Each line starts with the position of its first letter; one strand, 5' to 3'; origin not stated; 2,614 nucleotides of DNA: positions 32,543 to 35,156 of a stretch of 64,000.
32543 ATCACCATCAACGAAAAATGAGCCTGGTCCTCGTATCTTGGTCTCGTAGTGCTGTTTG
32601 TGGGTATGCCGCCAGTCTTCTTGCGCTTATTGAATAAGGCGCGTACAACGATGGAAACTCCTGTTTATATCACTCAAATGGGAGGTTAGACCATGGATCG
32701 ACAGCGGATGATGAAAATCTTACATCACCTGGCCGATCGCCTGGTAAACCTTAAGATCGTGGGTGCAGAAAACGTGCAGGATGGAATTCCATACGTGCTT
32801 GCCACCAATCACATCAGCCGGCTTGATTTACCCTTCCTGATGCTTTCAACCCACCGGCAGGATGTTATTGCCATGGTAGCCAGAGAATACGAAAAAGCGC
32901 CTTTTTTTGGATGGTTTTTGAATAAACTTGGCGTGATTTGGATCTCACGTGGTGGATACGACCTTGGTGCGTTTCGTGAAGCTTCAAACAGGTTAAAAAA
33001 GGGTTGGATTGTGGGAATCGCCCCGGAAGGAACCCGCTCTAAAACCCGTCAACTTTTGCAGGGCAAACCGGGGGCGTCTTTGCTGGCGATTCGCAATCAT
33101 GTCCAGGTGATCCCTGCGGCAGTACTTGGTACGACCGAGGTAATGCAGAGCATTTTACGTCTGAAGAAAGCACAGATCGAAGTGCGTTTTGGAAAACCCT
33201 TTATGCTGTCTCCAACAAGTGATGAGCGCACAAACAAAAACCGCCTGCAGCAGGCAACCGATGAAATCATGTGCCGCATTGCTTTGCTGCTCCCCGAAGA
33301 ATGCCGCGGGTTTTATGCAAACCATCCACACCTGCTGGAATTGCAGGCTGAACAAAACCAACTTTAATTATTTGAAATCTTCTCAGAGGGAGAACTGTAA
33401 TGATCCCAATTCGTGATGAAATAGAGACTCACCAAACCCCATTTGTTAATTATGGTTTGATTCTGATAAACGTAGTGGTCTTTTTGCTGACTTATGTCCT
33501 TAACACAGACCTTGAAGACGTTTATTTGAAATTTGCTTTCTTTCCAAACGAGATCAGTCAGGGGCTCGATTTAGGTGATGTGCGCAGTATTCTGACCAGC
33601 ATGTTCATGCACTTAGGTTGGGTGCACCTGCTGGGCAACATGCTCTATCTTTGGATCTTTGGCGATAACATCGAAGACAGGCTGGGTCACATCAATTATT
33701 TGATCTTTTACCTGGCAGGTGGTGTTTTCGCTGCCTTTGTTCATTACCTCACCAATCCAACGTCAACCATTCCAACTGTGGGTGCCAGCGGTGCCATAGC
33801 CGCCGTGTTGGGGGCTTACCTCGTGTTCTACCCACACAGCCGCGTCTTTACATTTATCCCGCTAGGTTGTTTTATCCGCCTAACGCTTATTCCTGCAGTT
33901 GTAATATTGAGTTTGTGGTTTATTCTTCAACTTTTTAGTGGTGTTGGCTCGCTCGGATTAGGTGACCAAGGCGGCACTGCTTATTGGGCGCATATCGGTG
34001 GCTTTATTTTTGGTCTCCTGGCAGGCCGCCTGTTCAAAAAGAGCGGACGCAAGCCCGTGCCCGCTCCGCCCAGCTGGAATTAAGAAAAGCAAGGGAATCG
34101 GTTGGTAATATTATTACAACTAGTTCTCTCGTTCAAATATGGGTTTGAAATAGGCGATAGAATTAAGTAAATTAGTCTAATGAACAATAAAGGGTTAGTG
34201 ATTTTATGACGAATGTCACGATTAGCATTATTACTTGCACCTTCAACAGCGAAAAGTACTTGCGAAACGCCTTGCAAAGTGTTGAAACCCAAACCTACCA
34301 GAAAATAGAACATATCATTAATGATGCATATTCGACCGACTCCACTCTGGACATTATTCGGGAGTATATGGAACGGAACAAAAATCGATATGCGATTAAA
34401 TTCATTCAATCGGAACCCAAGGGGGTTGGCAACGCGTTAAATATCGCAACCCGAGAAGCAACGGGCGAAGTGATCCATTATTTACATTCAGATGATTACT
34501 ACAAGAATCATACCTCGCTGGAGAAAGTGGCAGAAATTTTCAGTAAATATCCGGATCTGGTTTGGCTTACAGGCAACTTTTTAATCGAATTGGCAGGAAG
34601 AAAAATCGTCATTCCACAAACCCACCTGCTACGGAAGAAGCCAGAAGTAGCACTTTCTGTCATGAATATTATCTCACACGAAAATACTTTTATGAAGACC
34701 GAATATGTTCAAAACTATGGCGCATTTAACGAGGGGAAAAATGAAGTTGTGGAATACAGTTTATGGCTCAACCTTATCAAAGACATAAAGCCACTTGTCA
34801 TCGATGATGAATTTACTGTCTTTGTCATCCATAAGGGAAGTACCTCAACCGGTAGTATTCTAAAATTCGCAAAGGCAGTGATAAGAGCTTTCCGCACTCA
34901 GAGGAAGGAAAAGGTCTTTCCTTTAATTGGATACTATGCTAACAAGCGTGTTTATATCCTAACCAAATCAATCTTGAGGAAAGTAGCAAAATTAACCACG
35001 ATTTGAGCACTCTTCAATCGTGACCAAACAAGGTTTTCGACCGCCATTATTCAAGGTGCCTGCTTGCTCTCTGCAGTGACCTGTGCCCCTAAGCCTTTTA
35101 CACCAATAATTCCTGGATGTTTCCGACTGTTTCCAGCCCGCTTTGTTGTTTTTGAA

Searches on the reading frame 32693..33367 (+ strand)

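Call 47: search_protein_families(library=pfam, proteins=[window:32693-33367:+], max_evalue=0.0001)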
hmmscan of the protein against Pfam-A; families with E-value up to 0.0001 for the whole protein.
window:32693-33367:+ (224 aa): 1 family
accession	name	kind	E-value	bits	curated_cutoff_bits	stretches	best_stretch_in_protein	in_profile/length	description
PF01553.26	Acyltransferase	-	5.5e-25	88.1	23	1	20-144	2-131/132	Acyltransferase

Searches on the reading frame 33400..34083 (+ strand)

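Call 47: search_protein_families(library=pfam, proteins=[window:33400-34083:+], max_evalue=0.0001)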
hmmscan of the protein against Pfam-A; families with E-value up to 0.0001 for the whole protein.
window:33400-34083:+ (227 aa): 1 family
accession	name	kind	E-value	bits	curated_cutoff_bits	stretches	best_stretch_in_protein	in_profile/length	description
PF01694.28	Rhomboid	-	1e-35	123.5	22.6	1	61-212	4-140/143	Rhomboid domain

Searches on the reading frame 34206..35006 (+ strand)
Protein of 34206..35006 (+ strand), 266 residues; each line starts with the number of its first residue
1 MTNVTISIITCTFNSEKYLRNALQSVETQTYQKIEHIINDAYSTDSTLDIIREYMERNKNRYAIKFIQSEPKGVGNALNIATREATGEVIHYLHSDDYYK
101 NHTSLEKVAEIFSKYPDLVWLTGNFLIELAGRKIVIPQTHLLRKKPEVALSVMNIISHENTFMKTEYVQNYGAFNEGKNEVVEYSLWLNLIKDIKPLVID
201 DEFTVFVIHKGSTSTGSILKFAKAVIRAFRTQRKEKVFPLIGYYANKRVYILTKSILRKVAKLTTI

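Call 47: search_protein_families(library=pfam, proteins=[window:34206-35006:+], max_evalue=0.0001)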
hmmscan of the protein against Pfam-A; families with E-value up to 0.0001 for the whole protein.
window:34206-35006:+ (266 aa): 2 families
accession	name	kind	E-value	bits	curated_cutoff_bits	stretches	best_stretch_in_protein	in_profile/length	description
PF00535.33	Glycos_transf_2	-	2.1e-23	83.5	23.3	1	7-120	1-112/168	Glycosyl transferase family 2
PF10111.15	Glyco_tranf_2_2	-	2e-06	28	27.3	1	8-111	2-105/276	Glycosyltransferase like family 2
